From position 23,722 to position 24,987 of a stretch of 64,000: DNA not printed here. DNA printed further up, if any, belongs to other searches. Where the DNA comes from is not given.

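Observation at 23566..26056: Three-gene cassette: leader/core-like 64-aa peptide + isoprenoid-synthase-motif enzyme + M50 intramembrane protease. A possible ComX/ComQ-like isoprenylated peptide signal (or minimal RiPP-like) system in a cyanobacterium.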

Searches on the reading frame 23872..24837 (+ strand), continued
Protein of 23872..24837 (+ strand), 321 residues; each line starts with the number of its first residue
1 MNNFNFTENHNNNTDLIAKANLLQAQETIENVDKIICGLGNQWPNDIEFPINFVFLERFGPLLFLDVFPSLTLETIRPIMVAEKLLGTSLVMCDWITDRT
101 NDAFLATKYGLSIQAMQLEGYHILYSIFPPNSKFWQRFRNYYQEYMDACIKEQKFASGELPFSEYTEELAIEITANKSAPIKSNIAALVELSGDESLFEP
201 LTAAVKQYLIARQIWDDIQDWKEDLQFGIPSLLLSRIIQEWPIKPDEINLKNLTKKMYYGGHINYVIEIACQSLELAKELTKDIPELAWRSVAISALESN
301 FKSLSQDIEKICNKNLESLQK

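Call 42: search_solved_structures(query=A2, max_evalue=10, show_alignments=2)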
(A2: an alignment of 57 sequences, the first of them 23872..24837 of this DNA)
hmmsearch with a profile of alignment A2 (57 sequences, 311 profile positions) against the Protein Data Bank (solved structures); distinct sequences matched with E-value up to 10: 44.
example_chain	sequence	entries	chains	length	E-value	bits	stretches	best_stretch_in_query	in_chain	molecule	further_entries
4lob_A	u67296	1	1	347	2.4e-10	43.2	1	148-286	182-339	Polyprenyl synthetase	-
3oyr_A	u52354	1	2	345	5.7e-07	32.1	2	150-286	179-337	Trans-isoprenyl diphosphate synthase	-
5jfq_A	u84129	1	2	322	3.1e-06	29.7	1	66-285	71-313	Geranylgeranyl Pyrophosphate Synthetase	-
4jxn_A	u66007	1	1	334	1.5e-05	27.5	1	148-210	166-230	Octaprenyl-diphosphate synthase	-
3mzv_A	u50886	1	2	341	9.7e-05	24.8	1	63-206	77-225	Decaprenyl diphosphate synthase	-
5ze6_A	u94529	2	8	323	0.00034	23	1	193-285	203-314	Octaprenyl diphosphate synthase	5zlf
3wjk_A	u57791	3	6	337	0.0004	22.8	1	193-285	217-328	Octaprenyl diphosphate synthase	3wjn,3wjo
1wy0_A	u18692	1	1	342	0.0035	19.7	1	175-209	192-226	geranylgeranyl pyrophosphate synthetase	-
3n3d_A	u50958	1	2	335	0.0052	19.1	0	15-103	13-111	Geranylgeranyl pyrophosphate synthase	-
3pko_A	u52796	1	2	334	0.0077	18.6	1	15-103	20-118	Geranylgeranyl pyrophosphate synthase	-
4jxy_A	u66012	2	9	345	0.0096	18.3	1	55-211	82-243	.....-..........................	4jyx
1wl1_A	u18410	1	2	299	0.019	17.3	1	7-230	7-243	octoprenyl-diphosphate synthase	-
5h9d_A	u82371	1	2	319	0.024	16.9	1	46-91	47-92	Farnesyl pyrophosphate synthetase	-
1v4j_A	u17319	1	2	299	0.037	16.3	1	7-230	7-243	octoprenyl-diphosphate synthase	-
2ftz_A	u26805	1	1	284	0.039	16.3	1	149-205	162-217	geranyltranstransferase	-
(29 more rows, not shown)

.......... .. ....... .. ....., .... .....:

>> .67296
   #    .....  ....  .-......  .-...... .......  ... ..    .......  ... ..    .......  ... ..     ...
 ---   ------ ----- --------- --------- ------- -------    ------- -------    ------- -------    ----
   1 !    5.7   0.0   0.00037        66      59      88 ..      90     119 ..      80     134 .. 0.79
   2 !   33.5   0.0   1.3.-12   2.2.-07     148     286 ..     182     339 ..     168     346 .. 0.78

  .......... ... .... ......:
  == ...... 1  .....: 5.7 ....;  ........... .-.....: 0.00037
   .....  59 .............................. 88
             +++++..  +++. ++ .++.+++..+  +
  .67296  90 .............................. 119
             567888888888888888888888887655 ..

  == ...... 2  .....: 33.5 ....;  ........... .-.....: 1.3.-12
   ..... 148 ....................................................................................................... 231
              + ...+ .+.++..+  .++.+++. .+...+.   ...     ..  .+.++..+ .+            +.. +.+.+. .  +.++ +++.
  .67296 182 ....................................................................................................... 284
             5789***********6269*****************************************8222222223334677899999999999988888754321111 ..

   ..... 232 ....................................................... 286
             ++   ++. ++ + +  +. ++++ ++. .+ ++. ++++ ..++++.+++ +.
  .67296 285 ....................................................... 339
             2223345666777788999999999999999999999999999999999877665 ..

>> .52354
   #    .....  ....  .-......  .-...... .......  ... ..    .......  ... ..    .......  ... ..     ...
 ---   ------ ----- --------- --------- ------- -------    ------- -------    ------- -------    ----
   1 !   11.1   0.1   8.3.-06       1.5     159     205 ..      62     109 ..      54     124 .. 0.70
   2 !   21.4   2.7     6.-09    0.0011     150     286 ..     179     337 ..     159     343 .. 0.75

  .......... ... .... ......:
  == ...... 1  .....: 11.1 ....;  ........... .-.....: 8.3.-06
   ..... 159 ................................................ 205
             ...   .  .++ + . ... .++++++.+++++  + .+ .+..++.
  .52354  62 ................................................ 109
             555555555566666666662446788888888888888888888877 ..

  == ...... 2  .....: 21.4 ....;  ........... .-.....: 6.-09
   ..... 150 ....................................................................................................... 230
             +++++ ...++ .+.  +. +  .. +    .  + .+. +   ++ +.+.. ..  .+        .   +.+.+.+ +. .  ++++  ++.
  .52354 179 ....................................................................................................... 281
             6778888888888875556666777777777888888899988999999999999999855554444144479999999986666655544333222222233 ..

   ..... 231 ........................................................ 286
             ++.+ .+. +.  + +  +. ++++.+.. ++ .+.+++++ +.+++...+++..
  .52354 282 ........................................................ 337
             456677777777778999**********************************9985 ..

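Call 53: list_cluster_members(proteins=[P0012, P0018, P0019, P0026, P0030, P0042, P0138, P0013, P0016, P0020])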
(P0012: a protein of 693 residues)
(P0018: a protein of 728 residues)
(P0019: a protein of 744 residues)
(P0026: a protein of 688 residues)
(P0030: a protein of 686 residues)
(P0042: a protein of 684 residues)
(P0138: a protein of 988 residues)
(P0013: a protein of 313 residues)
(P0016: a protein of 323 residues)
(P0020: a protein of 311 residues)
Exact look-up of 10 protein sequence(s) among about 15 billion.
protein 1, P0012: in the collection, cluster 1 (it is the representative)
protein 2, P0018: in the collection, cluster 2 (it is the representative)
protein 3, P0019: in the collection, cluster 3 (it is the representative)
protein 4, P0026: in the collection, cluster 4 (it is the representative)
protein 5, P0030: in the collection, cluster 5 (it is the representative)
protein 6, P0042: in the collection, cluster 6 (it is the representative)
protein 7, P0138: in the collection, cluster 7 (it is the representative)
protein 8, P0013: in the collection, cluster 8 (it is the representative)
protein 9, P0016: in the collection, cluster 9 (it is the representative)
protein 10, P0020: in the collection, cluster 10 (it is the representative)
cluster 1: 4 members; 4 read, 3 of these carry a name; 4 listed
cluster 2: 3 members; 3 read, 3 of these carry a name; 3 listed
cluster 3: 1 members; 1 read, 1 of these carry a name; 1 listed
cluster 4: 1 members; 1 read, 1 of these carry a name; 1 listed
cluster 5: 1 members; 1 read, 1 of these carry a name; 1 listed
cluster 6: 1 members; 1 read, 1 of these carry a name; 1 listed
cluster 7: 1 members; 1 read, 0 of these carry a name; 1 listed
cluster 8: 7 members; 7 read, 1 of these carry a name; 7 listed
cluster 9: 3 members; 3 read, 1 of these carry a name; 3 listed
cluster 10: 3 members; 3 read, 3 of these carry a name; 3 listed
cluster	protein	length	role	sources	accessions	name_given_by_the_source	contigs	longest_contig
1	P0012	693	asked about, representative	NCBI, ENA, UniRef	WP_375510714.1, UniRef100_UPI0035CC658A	prenyltransferase/squalene oxidase repeat-containing protein [uncultured Nostoc sp.] | prenyltransferase/squalene oxidase repeat-containing protein n=1 Tax=uncultured Nostoc ...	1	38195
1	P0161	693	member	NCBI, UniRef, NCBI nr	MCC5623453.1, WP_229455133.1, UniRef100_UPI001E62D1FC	prenyltransferase/squalene oxidase repeat-containing protein [Nostoc sp. CHAB 5715] | prenyltransferase/squalene oxidase repeat-containing protein n=1 Tax=Nostoc sp. CHAB 5715 ...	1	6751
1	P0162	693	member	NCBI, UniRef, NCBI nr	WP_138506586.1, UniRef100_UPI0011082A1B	prenyltransferase/squalene oxidase repeat-containing protein [Nostoc sp. PA-18-2419] | prenyltransferase/squalene oxidase repeat-containing protein n=1 Tax=Nostoc sp. ...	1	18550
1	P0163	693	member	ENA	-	-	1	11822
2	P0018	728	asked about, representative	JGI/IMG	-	squalene-hopene/tetraprenyl-beta-curcumene cyclase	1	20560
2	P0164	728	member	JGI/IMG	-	squalene-hopene/tetraprenyl-beta-curcumene cyclase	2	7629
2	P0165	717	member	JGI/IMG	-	squalene-hopene/tetraprenyl-beta-curcumene cyclase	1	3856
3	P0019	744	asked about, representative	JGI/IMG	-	squalene-hopene/tetraprenyl-beta-curcumene cyclase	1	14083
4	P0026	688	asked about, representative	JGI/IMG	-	squalene-hopene/tetraprenyl-beta-curcumene cyclase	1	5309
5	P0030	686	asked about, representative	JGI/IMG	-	hypothetical protein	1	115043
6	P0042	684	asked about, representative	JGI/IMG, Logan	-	squalene-hopene/tetraprenyl-beta-curcumene cyclase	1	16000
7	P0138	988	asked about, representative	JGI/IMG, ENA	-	-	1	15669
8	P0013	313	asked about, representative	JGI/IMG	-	squalene-hopene/tetraprenyl-beta-curcumene cyclase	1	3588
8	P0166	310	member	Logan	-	-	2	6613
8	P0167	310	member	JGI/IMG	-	-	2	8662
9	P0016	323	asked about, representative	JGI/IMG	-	hypothetical protein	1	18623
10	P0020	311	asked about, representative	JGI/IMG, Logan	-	squalene-hopene/tetraprenyl-beta-curcumene cyclase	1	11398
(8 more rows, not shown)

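Call 59: find_related_loci(query=A3, collection=metagenome_contigs, flank=3500)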
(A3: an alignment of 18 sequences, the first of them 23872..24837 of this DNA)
Query A3 (321 aa) in metagenome_contigs; peptide patterns used: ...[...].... (x = any residue, [..] = any of these).
258 stretches matched a pattern; 19 encode a relative of the query (tblastn E <= 1e-3); 19 distinct loci.
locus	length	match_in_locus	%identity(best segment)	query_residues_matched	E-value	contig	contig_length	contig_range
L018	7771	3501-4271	48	61-321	1e-78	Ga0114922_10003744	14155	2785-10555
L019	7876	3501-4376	39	24-320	2e-68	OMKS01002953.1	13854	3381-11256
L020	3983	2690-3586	40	26-321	5e-68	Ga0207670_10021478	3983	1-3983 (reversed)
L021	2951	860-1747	38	29-317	1e-63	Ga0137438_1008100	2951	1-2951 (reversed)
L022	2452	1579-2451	39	31-316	2e-63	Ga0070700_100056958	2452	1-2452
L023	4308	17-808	39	61-317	7e-61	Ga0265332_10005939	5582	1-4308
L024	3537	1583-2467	35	32-317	4e-59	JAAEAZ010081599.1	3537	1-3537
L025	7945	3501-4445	36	19-321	2e-57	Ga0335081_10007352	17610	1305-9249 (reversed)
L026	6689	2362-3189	34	49-321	4e-51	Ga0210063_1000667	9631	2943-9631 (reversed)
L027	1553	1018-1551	44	61-238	4e-48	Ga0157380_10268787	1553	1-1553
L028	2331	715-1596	25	27-317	2e-34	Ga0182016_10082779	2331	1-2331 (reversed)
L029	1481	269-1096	28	41-316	2e-34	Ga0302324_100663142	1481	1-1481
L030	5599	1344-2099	31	61-315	1e-26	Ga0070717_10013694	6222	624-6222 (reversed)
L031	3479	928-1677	27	61-311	1e-20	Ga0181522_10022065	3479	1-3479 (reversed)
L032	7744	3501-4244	28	61-308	3e-20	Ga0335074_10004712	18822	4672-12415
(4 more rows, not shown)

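Call 64: search_protein_families(library=pfam, proteins=[L008:7964-8353:+, L011:6898-7330:+, L014:9073-9520:+, L002:9016-9420:+, L010:6824-7230:+], max_evalue=10)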
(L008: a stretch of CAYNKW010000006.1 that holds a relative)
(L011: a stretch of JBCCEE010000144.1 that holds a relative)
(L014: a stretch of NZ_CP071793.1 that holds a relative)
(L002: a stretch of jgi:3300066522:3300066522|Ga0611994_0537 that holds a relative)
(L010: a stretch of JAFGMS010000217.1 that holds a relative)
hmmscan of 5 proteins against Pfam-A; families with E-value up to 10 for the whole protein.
L008:7964-8353:+ (130 aa): 1 family
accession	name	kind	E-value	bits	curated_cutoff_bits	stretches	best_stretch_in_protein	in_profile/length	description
PF05402.18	PqqD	-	3.8e-05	24.4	23.4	1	26-84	4-60/67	Coenzyme PQQ synthesis protein D (PqqD)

L011:6898-7330:+ (144 aa): 0 families

L014:9073-9520:+ (149 aa): 2 families
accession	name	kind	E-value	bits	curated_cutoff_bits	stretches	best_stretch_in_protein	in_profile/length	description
PF05402.18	PqqD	-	0.059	14.2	23.4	1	44-86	4-46/67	Coenzyme PQQ synthesis protein D (PqqD)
PF02346.21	Vac_Fusion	-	0.1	12.7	24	1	92-116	19-43/56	Chordopoxvirus multifunctional envelope protein A27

L002:9016-9420:+ (135 aa): 0 families

L010:6824-7230:+ (135 aa): 1 family
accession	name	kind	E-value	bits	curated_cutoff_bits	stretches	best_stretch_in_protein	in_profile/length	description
PF05402.18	PqqD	-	0.068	13.9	23.4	1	30-78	4-54/67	Coenzyme PQQ synthesis protein D (PqqD)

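Call 74: find_homologous_proteins(query=A5, max_evalue=1e-10)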
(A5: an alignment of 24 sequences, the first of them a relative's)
Query A5 (24 sequences) (693 aa, profile of the alignment): 171 proteins with E <= 1e-10 among 8000 candidates; the best 120 are listed.
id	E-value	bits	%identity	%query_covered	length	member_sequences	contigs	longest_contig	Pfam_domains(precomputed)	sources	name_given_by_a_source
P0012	0.0e+0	1018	100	100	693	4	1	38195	PF13243.13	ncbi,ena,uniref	ncbi:prenyltransferase/squalene oxidase repeat-containing protein [uncultured Nostoc sp.]|uniref:pre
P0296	1.1e-290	984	60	100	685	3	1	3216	PF13243.13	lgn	-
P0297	6.4e-289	978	66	96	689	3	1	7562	PF13243.13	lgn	-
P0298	3.8e-288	976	64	98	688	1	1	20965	PF13243.13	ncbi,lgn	-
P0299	1.0e-285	968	61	97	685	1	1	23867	PF13243.13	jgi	-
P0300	3.0e-284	963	62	96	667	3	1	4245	PF13243.13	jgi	jgi:squalene-hopene/tetraprenyl-beta-curcumene cyclase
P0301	2.7e-282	956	57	98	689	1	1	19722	PF13243.13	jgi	jgi:squalene-hopene/tetraprenyl-beta-curcumene cyclase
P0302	7.2e-282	955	56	98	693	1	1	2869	PF13243.13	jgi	jgi:squalene-hopene/tetraprenyl-beta-curcumene cyclase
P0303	1.3e-281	954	63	99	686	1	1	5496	PF13243.13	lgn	-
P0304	3.3e-279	946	53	98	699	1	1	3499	PF13243.13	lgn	-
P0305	4.6e-279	946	60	98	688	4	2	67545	PF13243.13,PF13249.13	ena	-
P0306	3.0e-277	940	61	98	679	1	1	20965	PF13243.13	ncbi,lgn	-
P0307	4.1e-277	939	58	98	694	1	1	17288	PF13243.13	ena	-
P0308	1.0e-276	938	58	96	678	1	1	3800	PF13243.13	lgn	-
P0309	6.9e-276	935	58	96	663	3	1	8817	PF13243.13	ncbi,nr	ncbi:MAG TPA: hypothetical protein ENN19_10220, partial [Chloroflexi bacterium]|nr:hypothetical prot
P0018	2.7e-270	917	44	97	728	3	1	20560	PF13243.13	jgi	jgi:squalene-hopene/tetraprenyl-beta-curcumene cyclase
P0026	5.7e-266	902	46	94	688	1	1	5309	PF13243.13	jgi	jgi:squalene-hopene/tetraprenyl-beta-curcumene cyclase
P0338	6.8e-265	899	54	91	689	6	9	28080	PF13243.13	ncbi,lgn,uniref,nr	ncbi:prenyltransferase/squalene oxidase repeat-containing protein [Microcystis aeruginosa CS-558/01A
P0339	1.2e-264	898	53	96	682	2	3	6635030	PF13243.13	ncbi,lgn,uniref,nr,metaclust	ncbi:squalene cyclase [Nostoc sp. PCC 7524]|uniref:prenyltransferase/squalene oxidase repeat-contain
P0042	2.2e-257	874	41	92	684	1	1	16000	PF13243.13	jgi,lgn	jgi:squalene-hopene/tetraprenyl-beta-curcumene cyclase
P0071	9.1e-240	816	36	98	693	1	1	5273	PF00348.23,PF13243.13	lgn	-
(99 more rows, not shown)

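Call 75: find_encoding_contigs(protein=P0339, flank=5000, max_places=2)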
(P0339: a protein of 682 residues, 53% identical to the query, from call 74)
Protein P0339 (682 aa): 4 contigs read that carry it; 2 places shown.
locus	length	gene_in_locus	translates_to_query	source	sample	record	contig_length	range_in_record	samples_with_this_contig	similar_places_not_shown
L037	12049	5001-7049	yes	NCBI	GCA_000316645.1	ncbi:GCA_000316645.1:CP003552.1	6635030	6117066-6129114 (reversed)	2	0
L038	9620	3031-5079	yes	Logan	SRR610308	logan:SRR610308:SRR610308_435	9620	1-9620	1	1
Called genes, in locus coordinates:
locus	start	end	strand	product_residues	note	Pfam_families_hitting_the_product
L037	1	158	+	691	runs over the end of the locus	PF01145:Band_7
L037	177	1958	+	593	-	PF00069:Pkinase, PF07714:PK_Tyr_Ser-Thr, PF25178:Beta-prop_WDR41, PF23098:Beta-prop_NOL10_N, PF23389:Beta-prop_WDR19_1st, PF23609:Beta-prop_EIPR1, PF24105:Beta-prop_CAF1B_HIR1, PF24782:WD40_MABP1-WDR62_2nd, +92 more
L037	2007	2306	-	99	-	PF04839:PSRP-3_Ycf65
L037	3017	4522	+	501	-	PF04055:Radical_SAM, PF13353:Fer4_12 (weak)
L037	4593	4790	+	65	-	-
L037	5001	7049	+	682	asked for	PF13243:SQHop_cyclase_C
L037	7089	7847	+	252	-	PF02517:Rce1-like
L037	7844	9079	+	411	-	PF00201:UDPGT (weak), PF06722:EryCIII-like_C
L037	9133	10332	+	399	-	PF02163:Peptidase_M50 (weak)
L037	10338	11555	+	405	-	PF12704:MacB_PCD, PF02687:FtsX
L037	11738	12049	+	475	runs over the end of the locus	PF25917:BSH_RND (weak), PF25973:BSH_CzcB (weak), PF25881:HH_YBHG, PF25954:Beta-barrel_RND_2, PF25990:Beta-barrel_YknX, PF26002:Beta-barrel_AprE (weak)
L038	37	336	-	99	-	PF04839:PSRP-3_Ycf65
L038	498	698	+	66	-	-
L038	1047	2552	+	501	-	PF04055:Radical_SAM, PF13353:Fer4_12 (weak)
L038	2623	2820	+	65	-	-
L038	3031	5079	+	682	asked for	PF13243:SQHop_cyclase_C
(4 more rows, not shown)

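Call 76: find_encoding_contigs(protein=P0338, flank=5000, max_places=2)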
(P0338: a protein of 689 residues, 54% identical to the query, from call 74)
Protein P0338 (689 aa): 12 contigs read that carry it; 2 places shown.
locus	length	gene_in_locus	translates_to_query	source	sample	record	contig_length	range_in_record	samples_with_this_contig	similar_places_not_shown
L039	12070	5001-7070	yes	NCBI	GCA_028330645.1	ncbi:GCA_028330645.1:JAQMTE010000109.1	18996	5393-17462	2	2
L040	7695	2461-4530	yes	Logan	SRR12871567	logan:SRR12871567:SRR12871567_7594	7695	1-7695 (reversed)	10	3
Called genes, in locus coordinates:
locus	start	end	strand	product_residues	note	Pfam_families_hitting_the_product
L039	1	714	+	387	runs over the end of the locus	PF00266:Aminotran_5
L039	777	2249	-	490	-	PF00361:Proton_antipo_M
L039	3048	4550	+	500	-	PF04055:Radical_SAM, PF13353:Fer4_12 (weak)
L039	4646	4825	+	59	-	-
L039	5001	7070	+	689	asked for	PF13243:SQHop_cyclase_C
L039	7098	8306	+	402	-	-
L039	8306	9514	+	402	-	PF12704:MacB_PCD, PF02687:FtsX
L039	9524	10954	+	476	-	PF25917:BSH_RND, PF25984:BSH_YknX (faint), PF25881:HH_YBHG, PF25954:Beta-barrel_RND_2, PF25990:Beta-barrel_YknX, PF26002:Beta-barrel_AprE (weak), PF25967:RND-MFP_C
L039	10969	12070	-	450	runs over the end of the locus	PF00501:AMP-binding, PF13193:AMP-binding_C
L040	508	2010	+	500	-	PF04055:Radical_SAM, PF13353:Fer4_12 (weak)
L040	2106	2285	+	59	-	-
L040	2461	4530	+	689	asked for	PF13243:SQHop_cyclase_C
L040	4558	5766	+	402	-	-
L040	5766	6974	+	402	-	PF12704:MacB_PCD, PF02687:FtsX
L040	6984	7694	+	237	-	?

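Call 77: find_encoding_contigs(protein=P0012, flank=5000, max_places=2)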
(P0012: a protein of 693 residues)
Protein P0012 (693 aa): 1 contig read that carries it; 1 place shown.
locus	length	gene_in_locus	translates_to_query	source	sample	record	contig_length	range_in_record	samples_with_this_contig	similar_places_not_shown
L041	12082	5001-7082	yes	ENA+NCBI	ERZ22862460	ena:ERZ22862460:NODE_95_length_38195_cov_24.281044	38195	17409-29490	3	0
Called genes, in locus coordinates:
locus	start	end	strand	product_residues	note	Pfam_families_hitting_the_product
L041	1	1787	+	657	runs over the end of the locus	PF13424:TPR_12 (weak), PF00515:TPR_1 (weak), PF07719:TPR_2 (weak), PF13432:TPR_16, PF14559:TPR_19 (weak), PF00515:TPR_1 (weak), PF07719:TPR_2 (weak), PF13371:TPR_9, +12 more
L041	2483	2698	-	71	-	-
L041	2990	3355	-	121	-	PF13358:DDE_3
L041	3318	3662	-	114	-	-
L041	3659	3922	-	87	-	PF13565:HTH_32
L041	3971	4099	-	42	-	-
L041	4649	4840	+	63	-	-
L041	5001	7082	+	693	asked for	PF13243:SQHop_cyclase_C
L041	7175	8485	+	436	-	PF02163:Peptidase_M50 (faint)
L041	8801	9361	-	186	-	PF05406:WGR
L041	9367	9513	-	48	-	-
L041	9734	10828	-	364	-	PF00004:AAA, PF17862:AAA_lid_3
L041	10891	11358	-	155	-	-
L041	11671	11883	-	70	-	PF11211:DUF2997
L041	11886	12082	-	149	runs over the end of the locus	PF06868:DUF1257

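Call 93: find_encoding_contigs(protein=P0001, flank=3000, max_places=2)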
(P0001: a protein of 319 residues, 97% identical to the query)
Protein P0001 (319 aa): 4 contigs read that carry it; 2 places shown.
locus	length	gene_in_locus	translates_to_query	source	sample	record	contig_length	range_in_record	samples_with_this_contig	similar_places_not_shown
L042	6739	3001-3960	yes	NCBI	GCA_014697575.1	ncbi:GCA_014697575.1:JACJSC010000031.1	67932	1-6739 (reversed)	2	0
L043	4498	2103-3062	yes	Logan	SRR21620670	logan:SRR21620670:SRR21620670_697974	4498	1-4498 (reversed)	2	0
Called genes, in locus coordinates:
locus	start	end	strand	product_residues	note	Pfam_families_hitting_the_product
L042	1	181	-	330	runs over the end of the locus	PF03773:ArsP_1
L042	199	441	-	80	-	PF13192:Thioredoxin_3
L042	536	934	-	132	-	PF00376:MerR, PF13411:MerR_1, PF09278:MerR-DNA-bind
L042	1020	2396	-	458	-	PF26355:HTH_VMAP-M9, PF00931:NB-ARC, PF01637:ATPase_2, PF05729:NACHT (weak), PF13401:AAA_22 (weak)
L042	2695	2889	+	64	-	-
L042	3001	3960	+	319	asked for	-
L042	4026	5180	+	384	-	PF02163:Peptidase_M50 (weak)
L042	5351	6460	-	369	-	PF01734:Patatin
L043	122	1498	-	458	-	PF26355:HTH_VMAP-M9, PF00931:NB-ARC, PF01637:ATPase_2, PF05729:NACHT (weak), PF13401:AAA_22 (weak)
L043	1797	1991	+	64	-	-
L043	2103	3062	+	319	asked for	-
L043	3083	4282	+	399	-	PF02163:Peptidase_M50 (weak)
